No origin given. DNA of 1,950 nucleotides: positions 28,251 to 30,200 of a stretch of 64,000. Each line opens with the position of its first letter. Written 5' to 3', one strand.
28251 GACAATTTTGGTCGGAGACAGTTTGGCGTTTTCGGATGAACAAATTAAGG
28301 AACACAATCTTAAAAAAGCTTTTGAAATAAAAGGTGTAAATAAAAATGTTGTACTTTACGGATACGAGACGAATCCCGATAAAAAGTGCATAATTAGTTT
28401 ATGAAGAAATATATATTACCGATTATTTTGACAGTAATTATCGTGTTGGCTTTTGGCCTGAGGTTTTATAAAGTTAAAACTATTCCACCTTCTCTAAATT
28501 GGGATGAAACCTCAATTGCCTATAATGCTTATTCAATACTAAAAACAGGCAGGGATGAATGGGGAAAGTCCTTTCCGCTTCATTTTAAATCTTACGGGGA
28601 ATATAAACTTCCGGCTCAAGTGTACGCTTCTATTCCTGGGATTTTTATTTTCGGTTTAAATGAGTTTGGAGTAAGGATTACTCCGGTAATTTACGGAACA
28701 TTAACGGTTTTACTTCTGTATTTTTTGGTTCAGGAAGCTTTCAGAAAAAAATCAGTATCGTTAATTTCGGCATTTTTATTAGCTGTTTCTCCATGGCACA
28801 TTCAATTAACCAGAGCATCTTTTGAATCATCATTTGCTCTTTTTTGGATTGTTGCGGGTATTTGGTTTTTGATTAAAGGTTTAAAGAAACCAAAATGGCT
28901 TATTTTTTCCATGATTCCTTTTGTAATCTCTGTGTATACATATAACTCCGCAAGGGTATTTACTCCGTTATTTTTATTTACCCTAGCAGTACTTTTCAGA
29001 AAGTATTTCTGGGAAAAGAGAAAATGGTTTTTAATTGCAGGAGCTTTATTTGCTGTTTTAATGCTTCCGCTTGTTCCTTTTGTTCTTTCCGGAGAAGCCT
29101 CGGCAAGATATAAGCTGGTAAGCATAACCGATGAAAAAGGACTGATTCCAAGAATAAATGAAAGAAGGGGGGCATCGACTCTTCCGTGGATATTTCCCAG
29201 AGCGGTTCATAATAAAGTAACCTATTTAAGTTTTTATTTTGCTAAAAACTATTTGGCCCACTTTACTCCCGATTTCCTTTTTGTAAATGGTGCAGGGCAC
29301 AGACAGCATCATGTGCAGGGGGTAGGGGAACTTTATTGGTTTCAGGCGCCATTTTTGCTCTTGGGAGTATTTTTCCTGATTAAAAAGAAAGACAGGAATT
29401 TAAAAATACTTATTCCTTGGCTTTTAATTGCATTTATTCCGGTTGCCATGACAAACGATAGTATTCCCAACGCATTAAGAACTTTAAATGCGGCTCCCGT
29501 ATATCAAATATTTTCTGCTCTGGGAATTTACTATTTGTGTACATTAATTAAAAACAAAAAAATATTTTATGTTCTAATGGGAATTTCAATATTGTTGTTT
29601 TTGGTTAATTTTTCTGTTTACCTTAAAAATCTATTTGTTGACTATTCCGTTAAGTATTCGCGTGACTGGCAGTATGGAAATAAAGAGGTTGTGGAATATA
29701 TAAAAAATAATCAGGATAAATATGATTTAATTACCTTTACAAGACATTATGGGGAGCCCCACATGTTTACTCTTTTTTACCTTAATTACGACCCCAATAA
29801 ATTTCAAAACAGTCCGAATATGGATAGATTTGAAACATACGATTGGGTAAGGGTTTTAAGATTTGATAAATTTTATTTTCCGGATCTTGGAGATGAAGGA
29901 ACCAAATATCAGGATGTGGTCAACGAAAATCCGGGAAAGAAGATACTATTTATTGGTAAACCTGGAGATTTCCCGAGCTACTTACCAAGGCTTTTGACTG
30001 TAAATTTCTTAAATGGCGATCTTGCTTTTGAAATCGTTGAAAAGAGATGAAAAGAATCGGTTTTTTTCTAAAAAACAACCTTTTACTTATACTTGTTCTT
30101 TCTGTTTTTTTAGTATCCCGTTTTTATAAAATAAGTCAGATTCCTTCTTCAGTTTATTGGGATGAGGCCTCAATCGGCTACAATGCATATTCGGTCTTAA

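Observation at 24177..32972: Five tandem PMT/ArnT-like GT-C paralogs headed by a DPM1-like synthase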

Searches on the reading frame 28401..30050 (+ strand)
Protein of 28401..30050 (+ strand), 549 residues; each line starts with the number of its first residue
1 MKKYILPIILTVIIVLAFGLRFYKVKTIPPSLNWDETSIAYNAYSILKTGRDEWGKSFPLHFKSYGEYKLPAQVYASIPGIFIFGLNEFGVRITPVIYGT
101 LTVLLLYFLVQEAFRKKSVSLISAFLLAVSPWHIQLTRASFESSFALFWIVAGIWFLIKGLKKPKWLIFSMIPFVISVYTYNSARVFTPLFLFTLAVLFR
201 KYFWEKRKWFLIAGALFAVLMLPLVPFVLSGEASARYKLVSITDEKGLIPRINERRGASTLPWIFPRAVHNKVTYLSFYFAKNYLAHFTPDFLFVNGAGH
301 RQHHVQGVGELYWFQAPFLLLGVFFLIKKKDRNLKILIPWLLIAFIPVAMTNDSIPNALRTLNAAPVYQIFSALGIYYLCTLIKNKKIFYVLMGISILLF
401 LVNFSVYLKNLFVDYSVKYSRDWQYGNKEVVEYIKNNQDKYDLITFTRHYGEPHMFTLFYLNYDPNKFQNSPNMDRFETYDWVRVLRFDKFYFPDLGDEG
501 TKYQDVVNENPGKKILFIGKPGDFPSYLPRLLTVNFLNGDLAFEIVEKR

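Call 5: search_protein_families(library=pfam, proteins=[window:28401-30050:+], max_evalue=0.01)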
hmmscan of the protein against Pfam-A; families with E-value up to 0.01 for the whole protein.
window:28401-30050:+ (549 aa): 2 families
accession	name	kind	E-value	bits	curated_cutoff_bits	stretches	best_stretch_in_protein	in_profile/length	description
PF13231.12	PMT_2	-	4.7e-12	46.8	26.1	1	83-225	16-158/160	Dolichyl-phosphate-mannose-protein mannosyltransferase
PF02366.24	PMT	-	1.2e-09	38.5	22.7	1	13-230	3-233/245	Dolichyl-phosphate-mannose-protein mannosyltransferase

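Call 14: search_protein_families(library=ncbifam, proteins=[window:28401-30050:+], max_evalue=0.01)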
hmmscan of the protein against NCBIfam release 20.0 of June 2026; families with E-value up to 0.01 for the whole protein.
window:28401-30050:+ (549 aa): 2 families
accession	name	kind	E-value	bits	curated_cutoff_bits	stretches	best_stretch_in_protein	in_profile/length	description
NF009784.2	PRK13279.1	equivalog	0.00014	20.6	567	1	81-155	73-150/539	lipid IV(A) 4-amino-4-deoxy-L-arabinosyltransferase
TIGR04154.1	archaeo_STT3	subfamily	0.0044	15.4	450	0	91-134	98-140/831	oligosaccharyl transferase, archaeosortase A system-associated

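Call 15: search_solved_structures(query=window:28401-30050:+, max_evalue=1, show_alignments=2)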
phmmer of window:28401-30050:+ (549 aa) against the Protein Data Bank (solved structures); distinct sequences matched with E-value up to 1: 0.

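Call 17: find_encoding_contigs(protein=window:28401-30050:+, flank=10000, max_places=6)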
Protein window:28401-30050:+ (549 aa): no gene with exactly this product is on record in the collection.

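Call 18: find_homologous_proteins(query=window:28401-30050:+, max_evalue=0.00001)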
Query window:28401-30050:+ (549 aa): 2801 proteins with E <= 0.00001 among 8000 candidates; the best 120 are listed.
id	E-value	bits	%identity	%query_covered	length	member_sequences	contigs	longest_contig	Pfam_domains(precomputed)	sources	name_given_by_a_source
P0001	0.0e+0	1248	100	100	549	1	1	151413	PF02366.25,PF13231.13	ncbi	-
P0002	0.0e+0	1067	84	99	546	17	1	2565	PF02366.25,PF13231.13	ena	-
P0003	0.0e+0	1058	83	99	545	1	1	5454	PF02366.25,PF13231.13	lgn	-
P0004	0.0e+0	1043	81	99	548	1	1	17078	PF02366.25,PF13231.13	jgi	-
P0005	0.0e+0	1041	81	99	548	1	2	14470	PF02366.25,PF13231.13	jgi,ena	-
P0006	0.0e+0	1040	81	99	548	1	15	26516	PF02366.25,PF13231.13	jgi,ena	-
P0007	0.0e+0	1040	81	99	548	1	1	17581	PF02366.25,PF13231.13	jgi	-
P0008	0.0e+0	1040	81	99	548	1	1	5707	PF02366.25,PF13231.13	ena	-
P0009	0.0e+0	1039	82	97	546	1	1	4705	PF02366.25,PF13231.13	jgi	-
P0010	0.0e+0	1038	81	99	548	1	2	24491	PF02366.25,PF13231.13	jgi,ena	-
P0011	0.0e+0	1038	81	99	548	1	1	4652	PF02366.25,PF13231.13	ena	-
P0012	0.0e+0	1038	81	98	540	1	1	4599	PF02366.25,PF13231.13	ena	-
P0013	0.0e+0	1037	81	99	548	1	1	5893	PF02366.25,PF13231.13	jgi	-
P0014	0.0e+0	1036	81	99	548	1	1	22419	PF02366.25,PF13231.13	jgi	-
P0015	0.0e+0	1035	81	99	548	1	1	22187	PF02366.25,PF13231.13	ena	-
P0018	0.0e+0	1024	79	100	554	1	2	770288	PF02366.25,PF13231.13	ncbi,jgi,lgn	-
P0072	1.4e-258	878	69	98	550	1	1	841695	PF02366.25,PF13231.13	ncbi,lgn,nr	ncbi:MAG: glycosyltransferase family 39 protein [bacterium]|nr:MAG: glycosyltransferase family 39 pr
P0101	1.7e-251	854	68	98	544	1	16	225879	PF02366.25,PF13231.13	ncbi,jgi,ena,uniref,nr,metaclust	ncbi:MAG: hypothetical protein UR39_C0001G0103 [Candidatus Woesebacteria bacterium GW2011_GWA1_33_30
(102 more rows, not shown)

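Call 19: find_encoding_contigs(protein=P0072, flank=10000, max_places=2)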
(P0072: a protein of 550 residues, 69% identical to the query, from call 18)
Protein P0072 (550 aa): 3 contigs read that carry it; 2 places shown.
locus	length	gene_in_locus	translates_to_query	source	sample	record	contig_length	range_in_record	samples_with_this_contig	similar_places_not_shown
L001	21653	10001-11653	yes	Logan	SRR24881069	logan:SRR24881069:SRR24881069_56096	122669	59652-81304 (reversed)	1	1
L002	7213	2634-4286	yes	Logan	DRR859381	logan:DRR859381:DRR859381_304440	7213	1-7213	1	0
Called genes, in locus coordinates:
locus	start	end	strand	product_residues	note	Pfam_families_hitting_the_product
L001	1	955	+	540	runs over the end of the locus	-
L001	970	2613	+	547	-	PF13231:PMT_2 (weak)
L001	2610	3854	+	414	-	PF09594:GT87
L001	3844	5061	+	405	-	-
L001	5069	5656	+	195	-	-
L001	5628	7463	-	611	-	-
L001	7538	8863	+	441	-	PF13231:PMT_2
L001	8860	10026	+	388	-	PF13231:PMT_2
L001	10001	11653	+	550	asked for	PF02366:PMT, PF13231:PMT_2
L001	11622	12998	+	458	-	PF13231:PMT_2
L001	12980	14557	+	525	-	PF02366:PMT, PF13231:PMT_2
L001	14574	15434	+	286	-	PF00535:Glycos_transf_2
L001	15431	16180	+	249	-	PF00106:adh_short, PF01370:Epimerase (faint), PF02719:Polysacc_synt_2 (weak), PF08659:KR, PF13561:adh_short_C2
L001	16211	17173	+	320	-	PF13439:Glyco_transf_4, PF00534:Glycos_transf_1, PF13692:Glyco_trans_1_4, PF20706:GT4-conflict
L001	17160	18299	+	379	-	-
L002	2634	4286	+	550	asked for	PF02366:PMT, PF13231:PMT_2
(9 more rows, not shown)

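Call 20: find_encoding_contigs(protein=P0101, flank=10000, max_places=2)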
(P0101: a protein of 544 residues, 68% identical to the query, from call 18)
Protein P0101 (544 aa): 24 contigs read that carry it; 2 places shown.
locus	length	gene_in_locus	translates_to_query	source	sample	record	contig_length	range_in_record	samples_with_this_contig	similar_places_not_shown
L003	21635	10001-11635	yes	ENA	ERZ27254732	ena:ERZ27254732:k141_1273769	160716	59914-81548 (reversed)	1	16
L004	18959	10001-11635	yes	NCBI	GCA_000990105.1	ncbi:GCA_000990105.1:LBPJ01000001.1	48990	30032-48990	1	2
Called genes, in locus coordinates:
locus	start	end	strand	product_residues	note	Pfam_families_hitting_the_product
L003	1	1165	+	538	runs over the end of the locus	-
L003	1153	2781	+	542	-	-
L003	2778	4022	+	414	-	PF09594:GT87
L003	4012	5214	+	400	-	PF26314:MptA_B_family (weak)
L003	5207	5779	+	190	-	-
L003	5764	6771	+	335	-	PF13310:Virulence_RhuM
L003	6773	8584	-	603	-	-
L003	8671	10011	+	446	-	PF13231:PMT_2 (weak)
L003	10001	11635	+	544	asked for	PF02366:PMT, PF13231:PMT_2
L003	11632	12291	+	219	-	PF03575:Peptidase_S51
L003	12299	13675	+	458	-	PF13231:PMT_2 (weak)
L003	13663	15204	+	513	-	PF02366:PMT, PF13231:PMT_2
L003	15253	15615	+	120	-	PF05635:23S_rRNA_IVP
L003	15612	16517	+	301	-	PF00535:Glycos_transf_2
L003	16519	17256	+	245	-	PF00106:adh_short, PF08659:KR (weak), PF23441:SDR (weak), PF13561:adh_short_C2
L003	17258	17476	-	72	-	PF07927:HicA_toxin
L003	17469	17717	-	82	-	PF15919:HicB_lk_antitox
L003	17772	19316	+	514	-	PF05970:PIF1, PF13245:AAA_19, PF13604:AAA_30, PF01443:Viral_helicase1 (faint), PF13401:AAA_22 (faint), PF02689:Herpes_Helicase (weak), PF13538:UvrD_C_2 (weak)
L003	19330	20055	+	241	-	PF00106:adh_short, PF01370:Epimerase, PF08659:KR (weak), PF23441:SDR, PF13561:adh_short_C2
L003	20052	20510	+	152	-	PF01243:PNPOx_N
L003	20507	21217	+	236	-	PF00106:adh_short, PF08659:KR, PF13561:adh_short_C2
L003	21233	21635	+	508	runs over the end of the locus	PF07884:VKOR, PF01180:DHO_dh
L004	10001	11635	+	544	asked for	PF02366:PMT, PF13231:PMT_2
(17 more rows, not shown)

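Call 21: find_encoding_contigs(protein=P0018, flank=10000, max_places=2)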
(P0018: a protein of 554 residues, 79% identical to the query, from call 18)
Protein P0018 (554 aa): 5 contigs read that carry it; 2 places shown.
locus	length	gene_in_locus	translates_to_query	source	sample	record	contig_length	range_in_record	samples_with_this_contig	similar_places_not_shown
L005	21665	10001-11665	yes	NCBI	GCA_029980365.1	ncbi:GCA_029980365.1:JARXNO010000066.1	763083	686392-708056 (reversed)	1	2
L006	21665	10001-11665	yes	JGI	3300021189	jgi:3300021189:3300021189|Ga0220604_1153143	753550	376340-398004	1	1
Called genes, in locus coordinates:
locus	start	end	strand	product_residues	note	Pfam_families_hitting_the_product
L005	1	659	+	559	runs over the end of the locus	-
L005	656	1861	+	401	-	PF09594:GT87 (weak)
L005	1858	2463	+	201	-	-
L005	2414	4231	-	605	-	-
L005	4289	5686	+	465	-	PF13231:PMT_2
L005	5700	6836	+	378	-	-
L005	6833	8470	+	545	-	PF02366:PMT, PF13231:PMT_2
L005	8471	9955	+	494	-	PF02366:PMT, PF13231:PMT_2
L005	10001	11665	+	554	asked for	PF02366:PMT, PF13231:PMT_2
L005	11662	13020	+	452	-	PF02366:PMT (weak)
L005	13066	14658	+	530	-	PF13231:PMT_2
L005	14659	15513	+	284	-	PF00535:Glycos_transf_2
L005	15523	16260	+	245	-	PF00106:adh_short, PF01370:Epimerase, PF08659:KR, PF13561:adh_short_C2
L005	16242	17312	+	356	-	PF13579:Glyco_trans_4_4 (faint), PF13439:Glyco_transf_4, PF00534:Glycos_transf_1, PF13692:Glyco_trans_1_4, PF20706:GT4-conflict (weak), PF13524:Glyco_trans_1_2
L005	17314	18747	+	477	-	PF09852:DUF2079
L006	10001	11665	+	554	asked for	PF02366:PMT, PF13231:PMT_2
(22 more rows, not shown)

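Call 29: find_related_loci(query=A2, collection=genome_contigs, flank=10000)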
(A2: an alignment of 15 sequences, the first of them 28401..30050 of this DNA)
Query A2 (549 aa) in genome_contigs; peptide patterns used: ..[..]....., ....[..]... (x = any residue, [..] = any of these).
500 stretches matched a pattern; 449 encode a relative of the query (tblastn E <= 1e-3); the best 80 are kept; 80 distinct loci.
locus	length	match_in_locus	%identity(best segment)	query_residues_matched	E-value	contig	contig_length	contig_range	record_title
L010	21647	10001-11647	78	1-549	0e+0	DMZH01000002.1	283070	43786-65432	MAG TPA_asm: Candidatus Woesebacteria bacterium isolate UBA8517 contig_17954, whole genome shotgun sequence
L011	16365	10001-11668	74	1-548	0e+0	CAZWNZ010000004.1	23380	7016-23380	MAG TPA_asm: uncultured Gammaproteobacteria bacterium isolate SRP192927_co3_839 genome assembly, contig: NODE_4426_lengt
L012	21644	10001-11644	77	1-548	0e+0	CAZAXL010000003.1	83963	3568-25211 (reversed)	MAG TPA_asm: uncultured Gammaproteobacteria bacterium isolate SRP062349_co2_103 genome assembly, contig: NODE_179_length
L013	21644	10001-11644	74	1-548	0e+0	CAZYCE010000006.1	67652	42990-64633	MAG TPA_asm: uncultured Gammaproteobacteria bacterium isolate binchicken_co220_61 genome assembly, contig: NODE_172_leng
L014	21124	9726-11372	72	1-549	0e+0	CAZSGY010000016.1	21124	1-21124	MAG TPA_asm: uncultured Gammaproteobacteria bacterium isolate binchicken_co169_197 genome assembly, contig: k99_205088,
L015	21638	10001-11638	72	1-547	0e+0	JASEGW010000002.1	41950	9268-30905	MAG: bacterium isolate Yes70-06 NODE_2_length_41950_cov_10.291347, whole genome shotgun sequence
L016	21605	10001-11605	69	12-546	0e+0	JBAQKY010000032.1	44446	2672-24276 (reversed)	MAG: Microgenomates group bacterium isolate MFD12071_ilm_asm_bin3 k127_18788, whole genome shotgun sequence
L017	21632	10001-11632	69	10-548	0e+0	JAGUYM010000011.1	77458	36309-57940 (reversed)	MAG: Candidatus Woesebacteria bacterium isolate DeMMO6_63 c_000000051655, whole genome shotgun sequence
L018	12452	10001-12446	70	9-546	0e+0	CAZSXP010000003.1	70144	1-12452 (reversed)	MAG TPA_asm: uncultured Gammaproteobacteria bacterium isolate SRP062349_co2_93 genome assembly, contig: NODE_246_length_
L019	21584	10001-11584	68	21-548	0e+0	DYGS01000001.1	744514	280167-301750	MAG TPA_asm: Candidatus Microgenomatus sp. isolate BE2012_5_35_30 Afr_mines_BE2012_3_length_744514_cov_13_281153, whole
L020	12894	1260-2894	69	1-547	0e+0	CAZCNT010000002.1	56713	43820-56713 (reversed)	MAG TPA_asm: uncultured Gammaproteobacteria bacterium isolate SRP050083_co1_418 genome assembly, contig: NODE_128_length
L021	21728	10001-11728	66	1-549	0e+0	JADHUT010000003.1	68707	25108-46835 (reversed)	MAG: Candidatus Microgenomates bacterium isolate BS150m-G53 BS-150m-C278, whole genome shotgun sequence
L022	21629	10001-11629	66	9-549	0e+0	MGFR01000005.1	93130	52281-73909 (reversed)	MAG: Candidatus Woesebacteria bacterium RBG_13_46_13 RBG_13_scaffold_25, whole genome shotgun sequence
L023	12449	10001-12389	67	1-546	0e+0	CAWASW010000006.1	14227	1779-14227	MAG: Candidatus Woesebacteria bacterium isolate MFD02832.bin.1.153 genome assembly, contig: contig_14428, whole genome s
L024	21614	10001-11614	67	8-545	0e+0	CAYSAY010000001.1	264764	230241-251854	MAG TPA_asm: uncultured Gammaproteobacteria bacterium isolate ERP113451_co1_283 genome assembly, contig: NODE_7_length_2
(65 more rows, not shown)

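Call 43: predict_structure(alignment_id=A3)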
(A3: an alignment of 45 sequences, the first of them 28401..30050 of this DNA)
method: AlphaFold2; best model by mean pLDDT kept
length: 549 residues; sequences in the alignment: 45
mean_pLDDT: 87.8   pTM: 0.89
mean pLDDT of the five models: 87.8, 87.7, 87.4, 86.4, 85.7
residues with pLDDT >= 90: 301; 70-90: 208; 50-70: 40; < 50: 0
segments of 3 or more residues with pLDDT < 50: none
pLDDT, mean of each block of 10 residues (from residue 1): 88 97 86 86 94 84 68 89 94 91 98 96 97 75 87 98 97 93 90 97 96 96 79 68 72 77 78 84 92 87 79 94 96 96 92 79 95 97 93 94 93 83 83 94 87 88 93 80 81 71 82 90 86 87 86
secondary structure, 60 per line:
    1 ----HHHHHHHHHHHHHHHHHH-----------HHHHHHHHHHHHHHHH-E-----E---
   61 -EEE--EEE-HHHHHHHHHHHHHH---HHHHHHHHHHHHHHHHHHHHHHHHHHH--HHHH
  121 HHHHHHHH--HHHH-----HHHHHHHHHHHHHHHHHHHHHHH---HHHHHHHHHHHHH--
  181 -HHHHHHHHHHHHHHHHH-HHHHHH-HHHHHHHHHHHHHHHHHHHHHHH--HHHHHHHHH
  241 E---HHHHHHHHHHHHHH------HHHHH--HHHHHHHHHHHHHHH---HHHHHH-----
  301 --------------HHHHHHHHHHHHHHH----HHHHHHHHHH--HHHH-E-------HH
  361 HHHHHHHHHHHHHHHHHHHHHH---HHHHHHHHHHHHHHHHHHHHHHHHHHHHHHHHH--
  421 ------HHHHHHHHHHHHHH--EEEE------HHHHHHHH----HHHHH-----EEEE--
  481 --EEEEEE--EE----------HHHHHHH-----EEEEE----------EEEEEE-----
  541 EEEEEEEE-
elements in order: H5-22 H34-49 E62-64 E67-69 H71-84 H88-114 H117-128 H131-134 H140-162 H166-178 H182-198 H200-205 H207-229 H232-240 H245-258 H265-269 H272-286 H290-295 H315-329 H334-343 H346-349 H359-382 H386-418 H427-440 E443-446 H453-460 H465-469 E475-478 E483-488 H503-509 E515-519 E530-535 E541-548

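Call 46: fold_search(model_id=the predicted structure, library=pdb)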
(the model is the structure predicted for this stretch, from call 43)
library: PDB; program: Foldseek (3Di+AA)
matches with E <= 10: 191; with E <= 0.001: 19
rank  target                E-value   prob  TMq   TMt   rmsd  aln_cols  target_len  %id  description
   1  5gmy_A                1.4e-08  1.00  0.50  0.35  12.6       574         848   16  Crystal structure of the Archaeoglobus fulgidus oligosaccharyltransferase (O29867_ARCFU) tethered with an acceptor pep (released 2017-02-01)
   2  7e9s_A                3.7e-08  1.00  0.50  0.34  11.8       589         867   16  Archaeal oligosaccharyltransferase AglB from Archaeoglobus fulgidus in complex with an inhibitory peptide and a dolich (released 2021-09-08)
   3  3wak                  3.8e-08  1.00  0.52  0.35  12.4       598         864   15  Crystal structure of the Archaeoglobus fulgidus oligosaccharyltransferase (O29867_ARCFU) in the apo form (released 2013-10-30)
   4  8b6l_I                3.8e-08  1.00  0.49  0.40  13.2       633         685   12  Subtomogram average of the human Sec61-TRAP-OSTA-translocon (released 2022-12-07)
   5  3waj                  2.0e-07  1.00  0.49  0.36  11.9       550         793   15  Crystal structure of the Archaeoglobus fulgidus oligosaccharyltransferase (O29867_ARCFU) complex with Zn and sulfate (released 2013-10-30)
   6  6s7o_A                2.8e-07  1.00  0.52  0.45  13.0       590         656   11  Cryo-EM structure of human oligosaccharyltransferase complex OST-A (released 2019-12-18)
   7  9n9j_I                3.1e-07  1.00  0.46  0.37  14.4       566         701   13  Structure of a GRP94 folding intermediate engaged with a CCDC134- and FKBP11-bound secretory translocon (released 2025-11-19)
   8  5f15                  3.9e-07  1.00  0.52  0.53  12.4       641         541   11  Crystal Structure of ArnT from Cupriavidus metallidurans bound to Undecaprenyl phosphate (released 2016-02-17)
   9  5ezm                  5.2e-07  1.00  0.53  0.54  12.0       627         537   10  Crystal Structure of ArnT from Cupriavidus metallidurans in the apo state (released 2016-02-17)
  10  6s7t_A                6.2e-07  1.00  0.52  0.41  12.6       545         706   14  Cryo-EM structure of human oligosaccharyltransferase complex OST-B (released 2019-12-18)
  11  8pn9_A                6.2e-07  1.00  0.51  0.44  12.3       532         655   12  Structure of human oligosaccharyltransferase OST-A complex bound to NGI-1 (released 2024-05-08)
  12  8agc_A                9.9e-07  1.00  0.51  0.42  13.1       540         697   13  Structure of yeast oligosaccharylransferase complex with lipid-linked oligosaccharide and non-acceptor peptide bound (released 2022-12-07)
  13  8age_A                1.1e-06  1.00  0.50  0.44  11.0       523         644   14  Structure of yeast oligosaccharylransferase complex with acceptor peptide bound (released 2022-12-07)
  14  6gxc_A                1.2e-06  1.00  0.53  0.42  14.7       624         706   13  Bacterial oligosaccharyltransferase PglB in complex with an inhibitory peptide and a reactive lipid-linked oligosaccha (released 2018-11-14)
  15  6ezn_F                3.1e-06  1.00  0.51  0.44  12.9       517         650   14  Cryo-EM structure of the yeast oligosaccharyltransferase (OST) complex (released 2018-01-17)
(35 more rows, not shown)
